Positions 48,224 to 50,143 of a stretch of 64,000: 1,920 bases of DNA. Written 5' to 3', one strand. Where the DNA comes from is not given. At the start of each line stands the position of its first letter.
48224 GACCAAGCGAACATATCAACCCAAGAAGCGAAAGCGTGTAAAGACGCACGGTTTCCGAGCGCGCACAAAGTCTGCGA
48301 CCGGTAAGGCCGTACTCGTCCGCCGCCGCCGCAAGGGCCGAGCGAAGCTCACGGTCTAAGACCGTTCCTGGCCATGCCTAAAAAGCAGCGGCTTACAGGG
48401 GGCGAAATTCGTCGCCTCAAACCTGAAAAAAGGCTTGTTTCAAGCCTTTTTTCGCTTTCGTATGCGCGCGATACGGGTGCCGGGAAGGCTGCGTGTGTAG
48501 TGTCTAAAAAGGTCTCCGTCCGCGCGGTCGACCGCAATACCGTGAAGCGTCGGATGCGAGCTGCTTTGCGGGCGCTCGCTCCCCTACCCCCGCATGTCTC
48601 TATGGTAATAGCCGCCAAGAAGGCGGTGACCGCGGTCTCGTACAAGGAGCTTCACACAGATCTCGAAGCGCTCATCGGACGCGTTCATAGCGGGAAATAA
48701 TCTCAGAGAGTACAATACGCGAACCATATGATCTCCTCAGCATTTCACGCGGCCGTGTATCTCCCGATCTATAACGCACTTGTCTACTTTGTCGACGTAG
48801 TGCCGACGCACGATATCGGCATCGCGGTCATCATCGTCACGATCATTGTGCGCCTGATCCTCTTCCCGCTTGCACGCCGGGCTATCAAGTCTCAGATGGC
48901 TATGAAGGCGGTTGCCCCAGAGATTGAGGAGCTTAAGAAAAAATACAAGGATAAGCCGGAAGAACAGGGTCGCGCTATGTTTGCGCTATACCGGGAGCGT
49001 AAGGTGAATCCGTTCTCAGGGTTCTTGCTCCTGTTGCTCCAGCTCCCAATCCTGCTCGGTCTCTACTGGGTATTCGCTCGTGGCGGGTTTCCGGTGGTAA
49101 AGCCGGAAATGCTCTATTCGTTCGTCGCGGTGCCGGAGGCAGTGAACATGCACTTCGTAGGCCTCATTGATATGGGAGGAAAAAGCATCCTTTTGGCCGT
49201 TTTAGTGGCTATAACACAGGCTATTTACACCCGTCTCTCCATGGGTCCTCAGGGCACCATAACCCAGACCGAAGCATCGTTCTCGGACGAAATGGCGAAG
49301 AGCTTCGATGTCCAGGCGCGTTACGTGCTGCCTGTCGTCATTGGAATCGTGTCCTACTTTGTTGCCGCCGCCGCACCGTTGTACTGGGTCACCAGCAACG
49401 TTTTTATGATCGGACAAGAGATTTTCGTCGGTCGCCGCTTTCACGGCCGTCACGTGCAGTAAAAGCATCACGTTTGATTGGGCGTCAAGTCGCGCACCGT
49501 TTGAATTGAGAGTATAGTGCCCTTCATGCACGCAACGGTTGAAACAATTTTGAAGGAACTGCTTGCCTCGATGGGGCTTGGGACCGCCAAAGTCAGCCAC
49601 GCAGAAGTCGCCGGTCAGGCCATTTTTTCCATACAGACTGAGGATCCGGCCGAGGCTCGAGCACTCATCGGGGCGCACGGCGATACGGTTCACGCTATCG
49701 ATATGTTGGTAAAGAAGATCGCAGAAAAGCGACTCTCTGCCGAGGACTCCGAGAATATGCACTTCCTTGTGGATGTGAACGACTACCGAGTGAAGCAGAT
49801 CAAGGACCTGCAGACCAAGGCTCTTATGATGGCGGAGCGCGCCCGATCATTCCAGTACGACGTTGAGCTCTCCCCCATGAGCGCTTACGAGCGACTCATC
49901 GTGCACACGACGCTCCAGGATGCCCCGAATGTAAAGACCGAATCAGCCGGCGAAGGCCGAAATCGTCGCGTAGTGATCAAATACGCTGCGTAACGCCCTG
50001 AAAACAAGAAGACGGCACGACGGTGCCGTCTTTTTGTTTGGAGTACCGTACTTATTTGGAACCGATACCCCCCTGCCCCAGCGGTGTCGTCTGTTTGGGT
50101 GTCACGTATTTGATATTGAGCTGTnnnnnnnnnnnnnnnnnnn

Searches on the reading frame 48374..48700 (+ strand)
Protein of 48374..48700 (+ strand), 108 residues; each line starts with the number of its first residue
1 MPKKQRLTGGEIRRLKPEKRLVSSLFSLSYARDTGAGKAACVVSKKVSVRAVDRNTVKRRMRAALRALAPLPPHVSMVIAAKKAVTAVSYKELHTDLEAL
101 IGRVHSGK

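Call 76: search_protein_families(library=pfam, proteins=[window:48374-48700:+], max_evalue=0.001)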
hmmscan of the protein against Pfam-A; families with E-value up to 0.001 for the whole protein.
window:48374-48700:+ (108 aa): 1 family
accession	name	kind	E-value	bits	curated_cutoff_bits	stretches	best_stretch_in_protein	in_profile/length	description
PF00825.24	Ribonuclease_P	-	1.1e-17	64.4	22.3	1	1-104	1-108/109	Ribonuclease P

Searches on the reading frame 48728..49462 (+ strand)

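Call 76: search_protein_families(library=pfam, proteins=[window:48728-49462:+], max_evalue=0.001)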
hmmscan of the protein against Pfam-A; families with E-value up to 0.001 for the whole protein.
window:48728-49462:+ (244 aa): 1 family
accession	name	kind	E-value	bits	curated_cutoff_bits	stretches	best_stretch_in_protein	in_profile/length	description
PF02096.25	60KD_IMP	-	2.8e-43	148.2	35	1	31-234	2-161/163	60Kd inner membrane protein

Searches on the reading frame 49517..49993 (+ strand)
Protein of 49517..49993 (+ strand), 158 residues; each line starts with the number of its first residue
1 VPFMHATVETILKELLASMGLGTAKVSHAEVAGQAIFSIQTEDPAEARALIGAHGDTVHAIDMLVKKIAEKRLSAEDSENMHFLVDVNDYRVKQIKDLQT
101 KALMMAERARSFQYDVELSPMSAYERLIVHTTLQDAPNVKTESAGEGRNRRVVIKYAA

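Call 76: search_protein_families(library=pfam, proteins=[window:49517-49993:+], max_evalue=0.001)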
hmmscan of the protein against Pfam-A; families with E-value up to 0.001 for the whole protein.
window:49517-49993:+ (158 aa): 1 family
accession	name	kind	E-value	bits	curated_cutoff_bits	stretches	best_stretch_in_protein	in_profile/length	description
PF01424.28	R3H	-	4.1e-16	59.2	26.8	1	102-155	7-59/60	R3H domain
